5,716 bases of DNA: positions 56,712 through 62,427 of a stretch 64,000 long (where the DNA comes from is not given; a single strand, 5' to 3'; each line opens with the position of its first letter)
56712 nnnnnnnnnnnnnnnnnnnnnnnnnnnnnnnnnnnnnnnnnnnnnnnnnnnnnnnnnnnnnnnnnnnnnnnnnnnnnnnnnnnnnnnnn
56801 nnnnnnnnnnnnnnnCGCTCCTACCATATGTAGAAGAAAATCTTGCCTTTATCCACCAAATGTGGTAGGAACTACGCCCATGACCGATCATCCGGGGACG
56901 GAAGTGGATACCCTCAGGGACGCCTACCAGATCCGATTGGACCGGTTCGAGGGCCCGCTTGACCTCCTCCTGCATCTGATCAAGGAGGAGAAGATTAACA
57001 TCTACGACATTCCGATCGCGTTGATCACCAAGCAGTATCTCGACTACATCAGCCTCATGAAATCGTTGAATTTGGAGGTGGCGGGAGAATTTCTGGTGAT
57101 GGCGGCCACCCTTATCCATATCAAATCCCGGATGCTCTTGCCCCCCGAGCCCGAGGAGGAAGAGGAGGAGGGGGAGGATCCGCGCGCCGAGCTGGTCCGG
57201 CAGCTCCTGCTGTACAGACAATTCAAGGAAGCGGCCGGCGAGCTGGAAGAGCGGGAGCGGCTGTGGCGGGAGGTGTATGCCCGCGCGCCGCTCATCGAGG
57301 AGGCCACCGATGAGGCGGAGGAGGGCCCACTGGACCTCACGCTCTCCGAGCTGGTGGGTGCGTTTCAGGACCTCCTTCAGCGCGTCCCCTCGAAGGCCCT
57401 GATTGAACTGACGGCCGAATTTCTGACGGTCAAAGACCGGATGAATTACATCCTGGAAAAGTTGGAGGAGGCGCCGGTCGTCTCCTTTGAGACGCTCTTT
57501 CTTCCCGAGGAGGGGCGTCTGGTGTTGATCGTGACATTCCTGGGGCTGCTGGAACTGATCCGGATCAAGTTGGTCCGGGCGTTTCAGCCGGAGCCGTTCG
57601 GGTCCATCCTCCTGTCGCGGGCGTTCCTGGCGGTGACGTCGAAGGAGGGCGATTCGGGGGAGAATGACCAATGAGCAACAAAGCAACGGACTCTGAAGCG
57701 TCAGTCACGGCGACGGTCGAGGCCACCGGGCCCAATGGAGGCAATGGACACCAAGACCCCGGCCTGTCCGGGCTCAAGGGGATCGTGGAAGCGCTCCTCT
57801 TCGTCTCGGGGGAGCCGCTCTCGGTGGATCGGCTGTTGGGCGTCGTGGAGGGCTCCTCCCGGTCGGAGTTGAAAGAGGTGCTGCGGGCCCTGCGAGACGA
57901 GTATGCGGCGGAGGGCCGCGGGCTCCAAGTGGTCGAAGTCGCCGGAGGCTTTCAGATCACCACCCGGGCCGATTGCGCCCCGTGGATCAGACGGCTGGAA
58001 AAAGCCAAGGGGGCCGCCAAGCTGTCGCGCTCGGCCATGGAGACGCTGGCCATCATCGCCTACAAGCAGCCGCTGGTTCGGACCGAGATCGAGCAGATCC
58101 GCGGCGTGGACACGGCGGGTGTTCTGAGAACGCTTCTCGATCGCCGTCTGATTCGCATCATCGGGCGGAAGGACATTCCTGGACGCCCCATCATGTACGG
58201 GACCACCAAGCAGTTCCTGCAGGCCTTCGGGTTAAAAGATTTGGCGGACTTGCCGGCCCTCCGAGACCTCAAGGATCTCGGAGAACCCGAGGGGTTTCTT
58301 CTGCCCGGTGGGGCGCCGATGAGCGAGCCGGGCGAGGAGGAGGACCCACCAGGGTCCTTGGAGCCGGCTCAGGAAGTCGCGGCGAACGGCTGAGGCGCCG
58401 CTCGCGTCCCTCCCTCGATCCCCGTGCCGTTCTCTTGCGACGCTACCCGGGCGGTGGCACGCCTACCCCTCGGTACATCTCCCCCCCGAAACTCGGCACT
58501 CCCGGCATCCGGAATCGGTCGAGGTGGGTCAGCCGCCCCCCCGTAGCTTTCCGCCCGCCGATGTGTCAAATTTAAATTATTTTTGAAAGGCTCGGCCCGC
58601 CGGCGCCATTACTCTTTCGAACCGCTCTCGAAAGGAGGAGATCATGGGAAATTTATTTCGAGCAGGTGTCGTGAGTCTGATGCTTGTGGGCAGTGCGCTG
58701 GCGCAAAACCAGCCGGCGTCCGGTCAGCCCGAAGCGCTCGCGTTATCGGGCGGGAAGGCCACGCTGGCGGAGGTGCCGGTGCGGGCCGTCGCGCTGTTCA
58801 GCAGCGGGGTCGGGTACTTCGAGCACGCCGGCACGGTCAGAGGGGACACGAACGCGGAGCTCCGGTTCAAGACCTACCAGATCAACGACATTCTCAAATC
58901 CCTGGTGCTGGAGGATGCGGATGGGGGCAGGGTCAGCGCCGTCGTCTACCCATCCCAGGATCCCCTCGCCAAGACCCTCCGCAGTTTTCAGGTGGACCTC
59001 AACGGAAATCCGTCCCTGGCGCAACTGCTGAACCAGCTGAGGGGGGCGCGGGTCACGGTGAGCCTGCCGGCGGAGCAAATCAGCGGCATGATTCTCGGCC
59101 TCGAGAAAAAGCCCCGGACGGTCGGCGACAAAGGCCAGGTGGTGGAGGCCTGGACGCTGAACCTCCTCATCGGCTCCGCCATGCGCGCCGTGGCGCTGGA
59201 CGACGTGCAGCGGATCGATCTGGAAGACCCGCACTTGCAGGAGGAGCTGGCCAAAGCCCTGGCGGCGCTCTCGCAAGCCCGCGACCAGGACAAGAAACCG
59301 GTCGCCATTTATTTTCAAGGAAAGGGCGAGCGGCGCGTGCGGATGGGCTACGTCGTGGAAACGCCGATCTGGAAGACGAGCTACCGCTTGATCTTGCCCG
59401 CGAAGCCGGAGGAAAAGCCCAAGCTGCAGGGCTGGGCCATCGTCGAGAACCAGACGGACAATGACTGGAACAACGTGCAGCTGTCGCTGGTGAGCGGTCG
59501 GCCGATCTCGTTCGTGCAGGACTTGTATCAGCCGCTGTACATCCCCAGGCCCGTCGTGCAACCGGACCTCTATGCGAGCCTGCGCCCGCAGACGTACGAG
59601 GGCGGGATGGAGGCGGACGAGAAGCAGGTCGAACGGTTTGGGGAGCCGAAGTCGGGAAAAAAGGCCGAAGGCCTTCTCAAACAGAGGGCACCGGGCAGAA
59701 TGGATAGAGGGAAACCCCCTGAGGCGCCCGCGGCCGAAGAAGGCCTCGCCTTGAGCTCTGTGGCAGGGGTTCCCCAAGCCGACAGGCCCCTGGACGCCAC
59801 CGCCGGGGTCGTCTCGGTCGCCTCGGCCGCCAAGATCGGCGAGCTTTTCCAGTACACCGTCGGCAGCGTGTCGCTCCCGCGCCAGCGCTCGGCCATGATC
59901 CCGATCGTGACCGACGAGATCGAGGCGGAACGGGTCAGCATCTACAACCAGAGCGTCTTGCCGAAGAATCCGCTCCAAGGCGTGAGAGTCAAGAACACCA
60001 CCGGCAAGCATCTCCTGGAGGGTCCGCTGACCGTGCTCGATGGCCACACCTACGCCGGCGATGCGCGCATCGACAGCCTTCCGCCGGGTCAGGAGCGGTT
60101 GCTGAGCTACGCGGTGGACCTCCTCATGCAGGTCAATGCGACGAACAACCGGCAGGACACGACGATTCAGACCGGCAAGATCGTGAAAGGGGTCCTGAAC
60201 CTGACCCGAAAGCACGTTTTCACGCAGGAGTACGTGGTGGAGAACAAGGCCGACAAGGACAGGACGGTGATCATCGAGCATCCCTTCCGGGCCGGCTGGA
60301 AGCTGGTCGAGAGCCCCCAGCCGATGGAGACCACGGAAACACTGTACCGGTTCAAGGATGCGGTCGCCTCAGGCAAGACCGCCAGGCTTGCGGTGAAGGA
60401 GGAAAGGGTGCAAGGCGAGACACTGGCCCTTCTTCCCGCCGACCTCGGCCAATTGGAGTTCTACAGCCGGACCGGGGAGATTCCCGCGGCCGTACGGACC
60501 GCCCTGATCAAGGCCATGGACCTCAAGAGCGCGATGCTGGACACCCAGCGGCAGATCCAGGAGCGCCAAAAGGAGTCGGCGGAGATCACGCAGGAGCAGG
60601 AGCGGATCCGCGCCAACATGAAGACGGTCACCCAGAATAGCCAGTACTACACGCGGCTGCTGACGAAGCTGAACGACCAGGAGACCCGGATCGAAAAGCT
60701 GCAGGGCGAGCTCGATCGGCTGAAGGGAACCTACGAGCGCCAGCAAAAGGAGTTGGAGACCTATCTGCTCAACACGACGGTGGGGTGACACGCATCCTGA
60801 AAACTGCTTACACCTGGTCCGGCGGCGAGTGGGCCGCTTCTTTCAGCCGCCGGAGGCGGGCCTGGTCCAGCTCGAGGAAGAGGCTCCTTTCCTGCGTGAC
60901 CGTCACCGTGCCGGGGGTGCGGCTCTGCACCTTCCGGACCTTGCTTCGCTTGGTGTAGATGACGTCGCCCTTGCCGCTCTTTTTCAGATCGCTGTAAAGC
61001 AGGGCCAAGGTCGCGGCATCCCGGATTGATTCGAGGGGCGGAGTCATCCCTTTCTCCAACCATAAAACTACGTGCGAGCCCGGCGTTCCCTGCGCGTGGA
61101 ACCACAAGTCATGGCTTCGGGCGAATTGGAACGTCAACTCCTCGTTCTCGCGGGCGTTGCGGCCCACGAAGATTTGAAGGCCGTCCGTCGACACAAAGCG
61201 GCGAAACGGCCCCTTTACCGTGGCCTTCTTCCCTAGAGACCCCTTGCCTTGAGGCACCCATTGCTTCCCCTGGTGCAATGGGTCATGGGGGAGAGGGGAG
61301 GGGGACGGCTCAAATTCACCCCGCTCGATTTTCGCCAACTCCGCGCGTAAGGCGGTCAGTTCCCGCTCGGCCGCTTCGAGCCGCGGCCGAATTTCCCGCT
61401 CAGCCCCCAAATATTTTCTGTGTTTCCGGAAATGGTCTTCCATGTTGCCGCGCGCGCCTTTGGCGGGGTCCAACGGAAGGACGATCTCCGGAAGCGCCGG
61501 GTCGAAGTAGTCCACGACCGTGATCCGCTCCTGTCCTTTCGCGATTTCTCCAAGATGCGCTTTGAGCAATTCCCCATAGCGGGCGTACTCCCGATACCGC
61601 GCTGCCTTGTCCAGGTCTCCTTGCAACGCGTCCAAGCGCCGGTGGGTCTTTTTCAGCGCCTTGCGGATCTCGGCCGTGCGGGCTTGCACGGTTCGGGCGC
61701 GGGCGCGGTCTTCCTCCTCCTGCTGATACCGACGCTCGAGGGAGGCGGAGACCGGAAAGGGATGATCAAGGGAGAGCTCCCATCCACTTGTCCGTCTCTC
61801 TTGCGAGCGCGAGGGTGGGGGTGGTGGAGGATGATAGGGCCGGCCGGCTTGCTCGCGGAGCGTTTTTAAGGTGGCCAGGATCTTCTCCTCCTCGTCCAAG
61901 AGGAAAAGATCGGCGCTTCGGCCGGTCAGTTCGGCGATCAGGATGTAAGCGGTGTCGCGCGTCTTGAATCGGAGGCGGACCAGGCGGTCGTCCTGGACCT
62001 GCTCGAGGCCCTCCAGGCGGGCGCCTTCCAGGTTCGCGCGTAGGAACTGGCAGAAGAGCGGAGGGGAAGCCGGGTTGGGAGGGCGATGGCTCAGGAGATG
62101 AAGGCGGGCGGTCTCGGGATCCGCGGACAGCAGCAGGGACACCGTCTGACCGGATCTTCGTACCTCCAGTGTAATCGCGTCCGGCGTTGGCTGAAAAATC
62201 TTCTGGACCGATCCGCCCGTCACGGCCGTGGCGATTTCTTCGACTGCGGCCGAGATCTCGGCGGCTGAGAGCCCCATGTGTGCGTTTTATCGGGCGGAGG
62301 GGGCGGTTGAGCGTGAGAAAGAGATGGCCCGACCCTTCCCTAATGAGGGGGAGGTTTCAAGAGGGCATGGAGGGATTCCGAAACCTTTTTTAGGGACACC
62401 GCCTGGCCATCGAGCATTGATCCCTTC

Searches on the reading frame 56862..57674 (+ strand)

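Call 61: search_protein_families(library=pfam, proteins=[window:56862-57674:+], max_evalue=0.001)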
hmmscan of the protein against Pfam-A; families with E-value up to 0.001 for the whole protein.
window:56862-57674:+ (270 aa): 1 family
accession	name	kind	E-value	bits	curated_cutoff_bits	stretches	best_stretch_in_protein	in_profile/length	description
PF02616.19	SMC_ScpA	-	7.3e-39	134.6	24.6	1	39-250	1-228/232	Segregation and condensation protein ScpA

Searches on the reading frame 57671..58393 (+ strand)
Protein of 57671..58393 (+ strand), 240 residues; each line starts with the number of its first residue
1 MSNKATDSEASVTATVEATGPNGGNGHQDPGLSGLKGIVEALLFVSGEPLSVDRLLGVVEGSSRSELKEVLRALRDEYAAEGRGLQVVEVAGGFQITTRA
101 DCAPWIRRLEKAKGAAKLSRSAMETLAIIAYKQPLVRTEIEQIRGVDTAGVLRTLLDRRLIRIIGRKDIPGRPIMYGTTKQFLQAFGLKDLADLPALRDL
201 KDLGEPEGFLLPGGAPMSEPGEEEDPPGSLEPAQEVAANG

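Call 61: search_protein_families(library=pfam, proteins=[window:57671-58393:+], max_evalue=0.001)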
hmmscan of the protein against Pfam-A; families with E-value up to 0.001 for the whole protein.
window:57671-58393:+ (240 aa): 1 family
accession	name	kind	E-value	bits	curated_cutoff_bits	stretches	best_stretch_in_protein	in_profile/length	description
PF04079.22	SMC_ScpB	-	5.4e-57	192.3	27.4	1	38-196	2-159/160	Segregation and condensation complex subunit ScpB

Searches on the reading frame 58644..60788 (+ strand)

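Call 55: search_protein_families(library=pfam, proteins=[window:58644-60788:+], max_evalue=0.001)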
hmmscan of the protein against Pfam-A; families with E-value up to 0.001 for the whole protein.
window:58644-60788:+ (714 aa): 1 family
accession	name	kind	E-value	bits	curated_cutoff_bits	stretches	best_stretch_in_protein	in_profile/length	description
PF13598.12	DUF4139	-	1.6e-05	25.2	31.8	1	233-547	2-152/205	Domain of unknown function (DUF4139)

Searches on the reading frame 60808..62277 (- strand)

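Call 55: search_protein_families(library=pfam, proteins=[window:60808-62277:-], max_evalue=0.001)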
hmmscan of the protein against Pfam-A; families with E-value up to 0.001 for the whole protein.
window:60808-62277:- (489 aa): 3 families
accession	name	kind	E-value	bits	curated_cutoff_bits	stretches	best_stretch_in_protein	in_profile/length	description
PF05833.16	NFACT_N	-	5.6e-61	207.1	31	2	8-170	5-183/456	NFACT N-terminal and middle domains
PF05670.18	NFACT-R_1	-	1.4e-14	55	29.8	1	358-458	2-108/112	NFACT protein RNA binding domain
PF18297.6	NFACT-R_2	-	8.7e-06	26.3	26.9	1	359-449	2-87/104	NFACT protein RNA binding domain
